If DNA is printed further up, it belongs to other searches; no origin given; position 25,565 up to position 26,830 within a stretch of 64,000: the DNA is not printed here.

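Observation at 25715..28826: ArsS-like radical SAM/Cys-rich protein co-transcribed with a DedA(TVP38)-FAD disulfide-reductase fusion, with no arsM nearby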

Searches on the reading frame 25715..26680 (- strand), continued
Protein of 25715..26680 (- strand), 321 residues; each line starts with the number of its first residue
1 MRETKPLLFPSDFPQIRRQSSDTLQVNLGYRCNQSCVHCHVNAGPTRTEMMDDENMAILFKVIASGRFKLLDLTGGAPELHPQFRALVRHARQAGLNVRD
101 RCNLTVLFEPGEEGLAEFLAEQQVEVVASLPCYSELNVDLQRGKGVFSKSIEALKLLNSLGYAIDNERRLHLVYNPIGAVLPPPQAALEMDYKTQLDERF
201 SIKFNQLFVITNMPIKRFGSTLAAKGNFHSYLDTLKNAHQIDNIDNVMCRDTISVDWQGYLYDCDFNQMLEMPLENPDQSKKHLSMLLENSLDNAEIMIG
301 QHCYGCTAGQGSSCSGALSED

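Call 39: search_solved_structures(query=window:25715-26680:-, max_evalue=0.001)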
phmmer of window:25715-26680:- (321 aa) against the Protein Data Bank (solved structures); distinct sequences matched with E-value up to 0.001: 4.
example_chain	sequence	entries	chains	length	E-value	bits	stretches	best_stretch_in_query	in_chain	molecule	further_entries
8ai3_A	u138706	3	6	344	4.6e-05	26.1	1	21-83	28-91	Putative peptide biosynthesis protein YydG | Radical SAM core domain-containing protein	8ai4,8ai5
8ai1_A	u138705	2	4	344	6.6e-05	25.6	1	21-83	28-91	Putative peptide biosynthesis protein YydG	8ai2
8ai6_A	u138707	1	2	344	6.6e-05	25.6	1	21-83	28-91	Putative peptide biosynthesis protein YydG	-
6efn_A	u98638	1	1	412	0.00055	22.6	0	24-159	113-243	Sporulation killing factor maturation protein SkfB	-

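Call 43: search_dna_similar(query=window:25715-26680:-, collection=plasmids, mode=protein, max_rows=40, max_evalue=1e-20)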
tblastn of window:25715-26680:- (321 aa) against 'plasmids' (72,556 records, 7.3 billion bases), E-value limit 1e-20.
Records with a match: 54; places in all: 54; records where one place covers at least 80% of the query: 54.
Best place of each record, by identity: 60-80% 1; <60% 53.
By first word of the organism name: Burkholderia 49; Cupriavidus 1; Acinetobacter 1; Candidatus 1; Pseudanabaena 1; Hymenobacter 1.
By predicted mobility (MOB-suite, as given by PLSDB): non-mobilizable 41; mobilizable 8; conjugative 5.
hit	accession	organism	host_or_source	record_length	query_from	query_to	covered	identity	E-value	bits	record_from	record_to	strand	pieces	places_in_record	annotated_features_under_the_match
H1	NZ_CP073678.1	Cupriavidus sp. KK10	Isolate,A bacterial consortium from ...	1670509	1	319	99%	60.9%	2e-125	402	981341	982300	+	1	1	none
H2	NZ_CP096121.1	Acinetobacter portensis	milking environment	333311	1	320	100%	58.6%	5e-118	381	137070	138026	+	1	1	arsS: arsenosugar biosynthesis radical SAM (seleno)protein ArsS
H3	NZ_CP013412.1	Burkholderia thailandensis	environmental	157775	1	318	99%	58.8%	1e-117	379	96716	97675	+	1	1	arsS: arsenosugar biosynthesis radical SAM (seleno)protein ArsS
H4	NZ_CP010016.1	Burkholderia thailandensis 34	-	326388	1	318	99%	58.8%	1e-117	379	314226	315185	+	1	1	arsS: arsenosugar biosynthesis radical SAM (seleno)protein ArsS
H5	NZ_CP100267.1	Burkholderia glumae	cell culture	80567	1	318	99%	58.1%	6e-116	375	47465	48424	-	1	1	arsS: arsenosugar biosynthesis radical SAM (seleno)protein ArsS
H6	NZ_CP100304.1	Burkholderia glumae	cell culture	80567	1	318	99%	58.1%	6e-116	375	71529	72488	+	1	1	arsS: arsenosugar biosynthesis radical SAM (seleno)protein ArsS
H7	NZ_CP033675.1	Burkholderia glumae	bacterial cell,diseased rice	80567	1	318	99%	58.1%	6e-116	375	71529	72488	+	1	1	arsS: arsenosugar biosynthesis radical SAM (seleno)protein ArsS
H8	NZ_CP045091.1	Burkholderia glumae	rice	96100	1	318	99%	58.1%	6e-116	375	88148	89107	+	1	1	arsS: arsenosugar biosynthesis radical SAM (seleno)protein ArsS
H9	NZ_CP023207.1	Burkholderia glumae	Oryza sativa,Cell culture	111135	1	318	99%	58.1%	6e-116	375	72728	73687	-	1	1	arsS: arsenosugar biosynthesis radical SAM (seleno)protein ArsS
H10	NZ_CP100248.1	Burkholderia glumae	cell culture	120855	1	318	99%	58.1%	6e-116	375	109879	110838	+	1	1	arsS: arsenosugar biosynthesis radical SAM (seleno)protein ArsS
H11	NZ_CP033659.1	Burkholderia glumae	bacterial cell,diseased rice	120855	1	318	99%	58.1%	6e-116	375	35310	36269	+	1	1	arsS: arsenosugar biosynthesis radical SAM (seleno)protein ArsS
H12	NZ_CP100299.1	Burkholderia glumae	cell culture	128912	1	318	99%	58.1%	6e-116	375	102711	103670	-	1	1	arsS: arsenosugar biosynthesis radical SAM (seleno)protein ArsS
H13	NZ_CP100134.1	Burkholderia glumae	cell culture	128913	1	318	99%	58.1%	6e-116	375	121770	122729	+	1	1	arsS: arsenosugar biosynthesis radical SAM (seleno)protein ArsS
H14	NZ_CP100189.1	Burkholderia glumae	cell culture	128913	1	318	99%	58.1%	6e-116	375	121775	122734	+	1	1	arsS: arsenosugar biosynthesis radical SAM (seleno)protein ArsS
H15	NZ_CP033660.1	Burkholderia glumae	bacterial cell,diseased rice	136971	1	318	99%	58.1%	6e-116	375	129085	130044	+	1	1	arsS: arsenosugar biosynthesis radical SAM (seleno)protein ArsS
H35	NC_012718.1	Burkholderia glumae BGR1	-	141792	1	318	99%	58.1%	6e-116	375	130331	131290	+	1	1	arsS: arsenosugar biosynthesis radical SAM (seleno)protein ArsS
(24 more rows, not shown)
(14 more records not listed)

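Call 44: get_annotated_region(hit=H35, flank=9000)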
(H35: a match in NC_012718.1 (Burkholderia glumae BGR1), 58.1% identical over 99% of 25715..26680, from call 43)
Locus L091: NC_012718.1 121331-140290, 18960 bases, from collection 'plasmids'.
description: Burkholderia glumae BGR1 plasmid bglu_2p, complete sequence
organism: Burkholderia glumae BGR1 (NCBI taxid 626418)
taxonomy: Bacteria; Pseudomonadota; Betaproteobacteria; Burkholderiales; Burkholderiaceae; Burkholderia; Burkholderia glumae; Burkholderia glumae BGR1
host: -; source: -; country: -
typing (MOB-suite, as given by PLSDB): non-mobilizable; replicon rep_cluster_439
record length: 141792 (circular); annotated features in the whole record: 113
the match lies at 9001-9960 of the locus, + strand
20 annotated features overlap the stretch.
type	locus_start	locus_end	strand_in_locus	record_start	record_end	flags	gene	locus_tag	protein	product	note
CDS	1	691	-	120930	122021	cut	-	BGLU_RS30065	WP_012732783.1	FAD-dependent oxidoreductase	-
CDS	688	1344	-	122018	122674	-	-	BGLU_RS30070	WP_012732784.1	TIGR04282 family arsenosugar biosynthesis glycosyltransferase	GO:0009058 - biosynthetic process [Evidence IEA]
CDS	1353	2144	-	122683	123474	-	-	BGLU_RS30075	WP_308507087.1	TIGR04283 family arsenosugar biosynthesis glycosyltransferase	GO:0009058 - biosynthetic process [Evidence IEA]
CDS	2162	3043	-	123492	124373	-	-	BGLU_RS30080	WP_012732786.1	S-methyl-5'-thioadenosine phosphorylase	-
CDS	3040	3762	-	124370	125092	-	-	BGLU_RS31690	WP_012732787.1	hypothetical protein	-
CDS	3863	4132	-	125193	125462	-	-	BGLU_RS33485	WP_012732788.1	hypothetical protein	-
CDS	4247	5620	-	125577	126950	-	-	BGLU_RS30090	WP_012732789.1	MFS transporter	GO:0055085 - transmembrane transport [Evidence IEA]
CDS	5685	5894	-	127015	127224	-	-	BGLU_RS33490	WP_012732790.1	zf-HC2 domain-containing protein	-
CDS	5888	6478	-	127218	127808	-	-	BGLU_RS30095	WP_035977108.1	sigma-70 family RNA polymerase sigma factor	GO:0006352 - DNA-templated transcription initiation [Evidence IEA]; GO:0006355 - regulation of DNA-templated ...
CDS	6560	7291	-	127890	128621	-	-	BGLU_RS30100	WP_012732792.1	cytochrome c biogenesis CcdA family protein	-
CDS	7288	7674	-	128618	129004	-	-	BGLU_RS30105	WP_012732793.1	thioredoxin family protein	-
CDS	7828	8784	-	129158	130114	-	-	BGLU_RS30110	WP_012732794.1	hypothetical protein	-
CDS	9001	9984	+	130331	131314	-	arsS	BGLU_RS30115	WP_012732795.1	arsenosugar biosynthesis radical SAM (seleno)protein ArsS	-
CDS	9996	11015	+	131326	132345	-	-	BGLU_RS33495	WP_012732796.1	hypothetical protein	-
CDS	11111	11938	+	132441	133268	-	-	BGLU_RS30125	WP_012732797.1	YiiX/YebB-like N1pC/P60 family cysteine hydrolase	-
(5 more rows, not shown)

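Call 45: get_annotated_region(hit=H2, flank=9000)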
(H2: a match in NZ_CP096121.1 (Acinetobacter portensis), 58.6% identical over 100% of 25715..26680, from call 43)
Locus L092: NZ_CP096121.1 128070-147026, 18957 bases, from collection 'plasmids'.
description: Acinetobacter portensis strain JNE5 plasmid pJNE5-X3_NDM-1, complete sequence
organism: Acinetobacter portensis (NCBI taxid 1839785)
taxonomy: Bacteria; Pseudomonadota; Gammaproteobacteria; Moraxellales; Moraxellaceae; Acinetobacter; Acinetobacter portensis
host: -; source: milking environment; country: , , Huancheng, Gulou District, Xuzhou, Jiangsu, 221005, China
typing (MOB-suite, as given by PLSDB): mobilizable; replicon rep_cluster_1481; relaxase MOBP
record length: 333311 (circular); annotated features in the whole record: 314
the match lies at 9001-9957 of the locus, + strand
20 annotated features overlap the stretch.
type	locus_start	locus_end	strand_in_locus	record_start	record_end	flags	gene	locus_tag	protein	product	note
CDS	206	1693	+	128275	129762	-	-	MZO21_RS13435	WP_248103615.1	SulP family inorganic anion transporter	-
CDS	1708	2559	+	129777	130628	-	-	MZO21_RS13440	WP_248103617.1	universal stress protein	-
CDS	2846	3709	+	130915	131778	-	-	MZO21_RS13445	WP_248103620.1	AraC family transcriptional regulator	GO:0006355 - regulation of DNA-templated transcription [Evidence IEA]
CDS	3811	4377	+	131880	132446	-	-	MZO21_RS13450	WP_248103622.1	carboxymuconolactone decarboxylase family protein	-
CDS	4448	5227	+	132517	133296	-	-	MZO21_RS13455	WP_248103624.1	haloacid dehalogenase type II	GO:0006805 - xenobiotic metabolic process [Evidence IEA]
CDS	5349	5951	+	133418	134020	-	-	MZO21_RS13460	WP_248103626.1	RNA polymerase factor sigma-70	-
CDS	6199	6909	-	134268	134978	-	-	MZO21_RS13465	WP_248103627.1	cytochrome c biogenesis CcdA family protein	-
CDS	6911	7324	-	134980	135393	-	-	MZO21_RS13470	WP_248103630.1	thioredoxin family protein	-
CDS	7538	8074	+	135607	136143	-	-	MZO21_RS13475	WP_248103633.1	peroxiredoxin-like family protein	-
CDS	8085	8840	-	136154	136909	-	-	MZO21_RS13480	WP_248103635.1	YiiX/YebB-like N1pC/P60 family cysteine hydrolase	-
CDS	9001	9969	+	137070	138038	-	arsS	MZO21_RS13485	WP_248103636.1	arsenosugar biosynthesis radical SAM (seleno)protein ArsS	-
CDS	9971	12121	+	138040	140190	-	-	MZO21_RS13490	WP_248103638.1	bifunctional TVP38/TMEM64 family protein/FAD-dependent oxidoreductase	-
CDS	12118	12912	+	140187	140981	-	-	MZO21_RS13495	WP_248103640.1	DUF547 domain-containing protein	-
CDS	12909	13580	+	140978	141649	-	-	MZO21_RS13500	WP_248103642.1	TIGR04283 family arsenosugar biosynthesis glycosyltransferase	GO:0009058 - biosynthetic process [Evidence IEA]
CDS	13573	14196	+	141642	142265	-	-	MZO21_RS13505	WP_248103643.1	TIGR04282 family arsenosugar biosynthesis glycosyltransferase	GO:0009058 - biosynthetic process [Evidence IEA]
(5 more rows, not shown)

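Call 53: list_cluster_members(proteins=[window:25715-26680:-, window:26700-28826:-, window:21490-24525:-, window:28903-29835:+, P0121, P0003])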
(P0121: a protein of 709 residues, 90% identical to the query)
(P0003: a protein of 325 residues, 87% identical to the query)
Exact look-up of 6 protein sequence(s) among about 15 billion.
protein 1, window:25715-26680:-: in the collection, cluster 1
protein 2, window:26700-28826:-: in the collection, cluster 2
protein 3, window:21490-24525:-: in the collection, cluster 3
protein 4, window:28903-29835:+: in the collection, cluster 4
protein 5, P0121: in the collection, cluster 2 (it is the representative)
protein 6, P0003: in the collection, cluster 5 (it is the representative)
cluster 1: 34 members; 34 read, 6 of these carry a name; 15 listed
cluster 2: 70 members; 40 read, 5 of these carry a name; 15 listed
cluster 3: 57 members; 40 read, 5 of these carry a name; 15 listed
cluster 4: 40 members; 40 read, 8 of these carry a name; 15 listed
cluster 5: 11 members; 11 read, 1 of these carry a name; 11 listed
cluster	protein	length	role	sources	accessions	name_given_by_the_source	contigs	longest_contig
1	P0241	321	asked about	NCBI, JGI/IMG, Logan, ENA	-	radical SAM/Cys-rich protein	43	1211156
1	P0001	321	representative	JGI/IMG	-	-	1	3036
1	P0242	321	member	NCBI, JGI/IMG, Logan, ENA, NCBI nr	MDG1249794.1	MAG: arsenosugar biosynthesis radical SAM protein ArsS [Gammaproteobacteria bacterium] | arsenosugar biosynthesis radical SAM protein ArsS [Gammaproteobacteria bacterium]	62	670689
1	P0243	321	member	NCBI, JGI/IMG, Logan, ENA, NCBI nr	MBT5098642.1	MAG: radical SAM/Cys-rich domain protein [Proteobacteria bacterium] | radical SAM/Cys-rich protein | radical SAM/Cys-rich domain protein [Pseudomonadota bacterium]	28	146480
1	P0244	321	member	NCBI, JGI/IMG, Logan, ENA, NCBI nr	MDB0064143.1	arsenosugar biosynthesis radical SAM protein ArsS [Gammaproteobacteria bacterium]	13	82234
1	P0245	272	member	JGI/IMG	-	radical SAM/Cys-rich protein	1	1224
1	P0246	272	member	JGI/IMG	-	radical SAM/Cys-rich protein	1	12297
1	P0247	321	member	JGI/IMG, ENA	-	-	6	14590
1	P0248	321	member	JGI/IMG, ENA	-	-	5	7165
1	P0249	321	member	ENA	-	-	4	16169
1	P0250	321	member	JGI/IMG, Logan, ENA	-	-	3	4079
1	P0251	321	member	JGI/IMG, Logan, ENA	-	-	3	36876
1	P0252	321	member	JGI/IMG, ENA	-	-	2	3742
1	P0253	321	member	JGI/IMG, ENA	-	-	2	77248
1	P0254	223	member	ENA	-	-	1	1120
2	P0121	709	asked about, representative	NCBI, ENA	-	-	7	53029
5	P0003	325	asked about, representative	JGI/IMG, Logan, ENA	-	radical SAM/Cys-rich protein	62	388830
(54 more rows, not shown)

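Call 61: predict_structure(alignment_id=A1)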
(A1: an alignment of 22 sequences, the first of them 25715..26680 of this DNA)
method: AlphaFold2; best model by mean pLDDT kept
length: 321 residues; sequences in the alignment: 22
mean_pLDDT: 87.4   pTM: 0.88
mean pLDDT of the five models: 87.4, 86.8, 86.6, 86.3, 86.0
residues with pLDDT >= 90: 196; 70-90: 92; 50-70: 22; < 50: 11
segments of 3 or more residues with pLDDT < 50: 313-321
pLDDT, mean of each block of 10 residues (from residue 1): 86 93 92 57 66 97 96 88 96 97 86 95 92 76 79 96 94 86 89 96 92 87 92 93 86 95 91 94 95 93 85 41 31
secondary structure, 60 per line:
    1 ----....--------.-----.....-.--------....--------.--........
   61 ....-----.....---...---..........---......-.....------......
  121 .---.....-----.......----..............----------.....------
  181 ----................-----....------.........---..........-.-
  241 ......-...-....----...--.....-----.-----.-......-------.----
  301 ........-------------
elements in order: H5-8 E23-27 H38-41 H53-64 E70-74 H84-93 E97-102 H104-108 H115-121 E125-129 H135-141 H146-159 E170-174 H185-200 E206-209 H216-224 H228-237 H241-246 E252-255 E260-262 H265-269 H284-288 H301-307

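Call 64: search_dna_similar(query=window:25715-26680:-, collection=plasmids, mode=protein, max_rows=12, rows=spread, max_evalue=1e-10)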
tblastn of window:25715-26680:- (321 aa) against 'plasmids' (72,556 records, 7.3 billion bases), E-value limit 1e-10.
Records with a match: 54; places in all: 55; records where one place covers at least 80% of the query: 54.
Best place of each record, by identity: 60-80% 1; <60% 53.
By first word of the organism name: Burkholderia 49; Cupriavidus 1; Acinetobacter 1; Candidatus 1; Pseudanabaena 1; Hymenobacter 1.
By predicted mobility (MOB-suite, as given by PLSDB): non-mobilizable 41; mobilizable 8; conjugative 5.
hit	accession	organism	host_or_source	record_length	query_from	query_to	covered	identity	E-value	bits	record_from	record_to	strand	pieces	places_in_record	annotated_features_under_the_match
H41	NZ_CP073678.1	Cupriavidus sp. KK10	Isolate,A bacterial consortium from ...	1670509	1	319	99%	60.9%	2e-125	402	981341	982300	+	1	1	none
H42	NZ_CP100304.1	Burkholderia glumae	cell culture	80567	1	318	99%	58.1%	6e-116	375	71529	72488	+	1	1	arsS: arsenosugar biosynthesis radical SAM (seleno)protein ArsS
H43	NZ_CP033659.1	Burkholderia glumae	bacterial cell,diseased rice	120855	1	318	99%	58.1%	6e-116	375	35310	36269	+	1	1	arsS: arsenosugar biosynthesis radical SAM (seleno)protein ArsS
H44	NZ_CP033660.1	Burkholderia glumae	bacterial cell,diseased rice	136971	1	318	99%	58.1%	6e-116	375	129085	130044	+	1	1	arsS: arsenosugar biosynthesis radical SAM (seleno)protein ArsS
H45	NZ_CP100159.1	Burkholderia glumae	cell culture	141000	1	318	99%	58.1%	6e-116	375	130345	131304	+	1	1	arsS: arsenosugar biosynthesis radical SAM (seleno)protein ArsS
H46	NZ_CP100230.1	Burkholderia glumae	cell culture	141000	1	318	99%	58.1%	6e-116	375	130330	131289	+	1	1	arsS: arsenosugar biosynthesis radical SAM (seleno)protein ArsS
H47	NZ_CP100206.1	Burkholderia glumae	cell culture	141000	1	318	99%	58.1%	6e-116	375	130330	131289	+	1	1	arsS: arsenosugar biosynthesis radical SAM (seleno)protein ArsS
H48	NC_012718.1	Burkholderia glumae BGR1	-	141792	1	318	99%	58.1%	6e-116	375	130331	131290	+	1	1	arsS: arsenosugar biosynthesis radical SAM (seleno)protein ArsS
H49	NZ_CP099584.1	Burkholderia glumae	Oryza sativa,rice panicle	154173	1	318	99%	58.1%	6e-116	375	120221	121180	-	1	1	arsS: arsenosugar biosynthesis radical SAM (seleno)protein ArsS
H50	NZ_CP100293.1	Burkholderia glumae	cell culture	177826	1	318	99%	58.1%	6e-116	375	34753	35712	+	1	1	arsS: arsenosugar biosynthesis radical SAM (seleno)protein ArsS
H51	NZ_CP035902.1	Burkholderia glumae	Oryza sativa,Rice panicles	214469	1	318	99%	58.1%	6e-116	375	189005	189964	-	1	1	arsS: arsenosugar biosynthesis radical SAM (seleno)protein ArsS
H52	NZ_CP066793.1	Burkholderia glumae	-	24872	13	274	82%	50.7%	2e-54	239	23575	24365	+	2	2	none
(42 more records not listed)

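Call 65: get_annotated_region(hit=H1, flank=9000)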
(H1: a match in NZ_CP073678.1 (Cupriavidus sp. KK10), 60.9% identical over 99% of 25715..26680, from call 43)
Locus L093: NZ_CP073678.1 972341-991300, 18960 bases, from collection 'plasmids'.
description: Cupriavidus sp. KK10 plasmid p1, complete sequence
organism: Cupriavidus sp. KK10 (NCBI taxid 1478019)
taxonomy: Bacteria; Pseudomonadota; Betaproteobacteria; Burkholderiales; Burkholderiaceae; Cupriavidus; Cupriavidus sp. KK10
host: -; source: Isolate,A bacterial consortium from cattle pasture soil, USA; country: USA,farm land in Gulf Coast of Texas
typing (MOB-suite, as given by PLSDB): non-mobilizable; mating-pair formation MPF_T
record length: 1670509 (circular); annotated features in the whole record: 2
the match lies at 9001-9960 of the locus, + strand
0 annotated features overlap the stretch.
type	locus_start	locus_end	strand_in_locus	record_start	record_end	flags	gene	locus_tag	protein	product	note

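Call 66: fold_search(model_id=the predicted structure, library=pdb)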
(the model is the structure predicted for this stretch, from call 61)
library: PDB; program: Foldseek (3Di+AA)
matches with E <= 10: 1550; with E <= 0.001: 46
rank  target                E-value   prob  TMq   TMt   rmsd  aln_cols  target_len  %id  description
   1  6efn                  1.3e-07  1.00  0.54  0.46   7.5       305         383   17  Structure of a RiPP maturase, SkfB (released 2018-10-24)
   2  7vob                  1.4e-07  1.00  0.47  0.46   7.4       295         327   16  The crystal structure of a Radical SAM Enzyme BlsE involved in the Biosynthesis of Blasticidin S (released 2022-05-04)
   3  8ai3_B                9.6e-07  1.00  0.54  0.54   7.3       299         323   15  Crystal structure of radical SAM epimerase EpeE C223A mutant from Bacillus subtilis with [4Fe-4S] clusters and S-adeno (released 2024-01-10)
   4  8ai2_B                3.0e-06  1.00  0.47  0.47   5.7       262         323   15  Crystal structure of radical SAM epimerase EpeE from Bacillus subtilis with [4Fe-4S] clusters, S-adenosyl-L-homocystei (released 2024-01-10)
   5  8ai6_B                3.0e-06  1.00  0.50  0.50   5.8       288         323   14  Crystal structure of radical SAM epimerase EpeE D210A mutant from Bacillus subtilis with [4Fe-4S] clusters, S-adenosyl (released 2024-01-10)
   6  8hzv_D                3.4e-06  1.00  0.49  0.35  10.0       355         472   13  The crystal structure of a Radical SAM Enzyme DesII (released 2024-07-10)
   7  8ai3_A                3.6e-06  1.00  0.50  0.50   5.4       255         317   16  Crystal structure of radical SAM epimerase EpeE C223A mutant from Bacillus subtilis with [4Fe-4S] clusters and S-adeno (released 2024-01-10)
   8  8ai6_A                4.0e-06  1.00  0.47  0.47   5.7       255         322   15  Crystal structure of radical SAM epimerase EpeE D210A mutant from Bacillus subtilis with [4Fe-4S] clusters, S-adenosyl (released 2024-01-10)
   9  5v1s_A                4.5e-06  1.00  0.54  0.42   7.8       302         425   12  Crystal structure of Streptococcus suis SuiB bound to S-adenosylmethionine (released 2017-08-30)
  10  8ai4_B                4.8e-06  1.00  0.52  0.52   5.7       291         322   15  Crystal structure of radical SAM epimerase EpeE C223A mutant from Bacillus subtilis with [4Fe-4S] clusters, S-adenosyl (released 2024-01-10)
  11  8ai4_A                4.8e-06  1.00  0.46  0.47   5.7       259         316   15  Crystal structure of radical SAM epimerase EpeE C223A mutant from Bacillus subtilis with [4Fe-4S] clusters, S-adenosyl (released 2024-01-10)
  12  8ai1_A                4.8e-06  1.00  0.45  0.46   6.1       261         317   15  Crystal structure of radical SAM epimerase EpeE from Bacillus subtilis with [4Fe-4S] clusters and S-adenosyl-L-homocys (released 2024-01-10)
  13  1tv7_A                5.7e-06  1.00  0.50  0.49   7.8       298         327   13  Structure of the S-adenosylmethionine dependent Enzyme MoaA (released 2004-08-31)
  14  8ai1_B                5.7e-06  1.00  0.46  0.46   6.7       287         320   14  Crystal structure of radical SAM epimerase EpeE from Bacillus subtilis with [4Fe-4S] clusters and S-adenosyl-L-homocys (released 2024-01-10)
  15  8hzy_B                6.4e-06  1.00  0.49  0.36  10.4       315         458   17  The crystal structure of a Radical SAM Enzyme DesII (released 2024-07-10)
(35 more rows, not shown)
